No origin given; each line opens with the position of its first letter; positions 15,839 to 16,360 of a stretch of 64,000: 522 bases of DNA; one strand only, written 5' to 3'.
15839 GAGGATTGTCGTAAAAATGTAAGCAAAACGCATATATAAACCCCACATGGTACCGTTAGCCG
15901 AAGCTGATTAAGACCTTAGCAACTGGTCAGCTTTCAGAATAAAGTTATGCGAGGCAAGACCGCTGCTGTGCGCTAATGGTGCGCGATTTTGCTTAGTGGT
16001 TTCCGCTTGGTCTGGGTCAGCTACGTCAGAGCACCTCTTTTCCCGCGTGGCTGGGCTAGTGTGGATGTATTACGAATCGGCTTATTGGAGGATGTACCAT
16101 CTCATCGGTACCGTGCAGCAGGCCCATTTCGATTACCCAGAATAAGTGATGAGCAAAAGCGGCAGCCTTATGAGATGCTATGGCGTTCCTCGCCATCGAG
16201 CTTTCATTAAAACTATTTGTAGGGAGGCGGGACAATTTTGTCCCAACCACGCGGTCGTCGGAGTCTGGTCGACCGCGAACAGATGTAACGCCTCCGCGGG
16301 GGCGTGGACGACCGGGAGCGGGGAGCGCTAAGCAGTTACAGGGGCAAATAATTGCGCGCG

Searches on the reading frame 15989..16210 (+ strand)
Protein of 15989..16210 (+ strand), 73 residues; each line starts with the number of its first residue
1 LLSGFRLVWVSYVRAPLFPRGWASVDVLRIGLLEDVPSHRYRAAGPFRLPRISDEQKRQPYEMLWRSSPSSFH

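Call 67: search_protein_families(library=pfam, proteins=[window:15989-16210:+], max_evalue=0.01)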
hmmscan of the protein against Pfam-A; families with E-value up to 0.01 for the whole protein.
window:15989-16210:+ (73 aa): 0 families
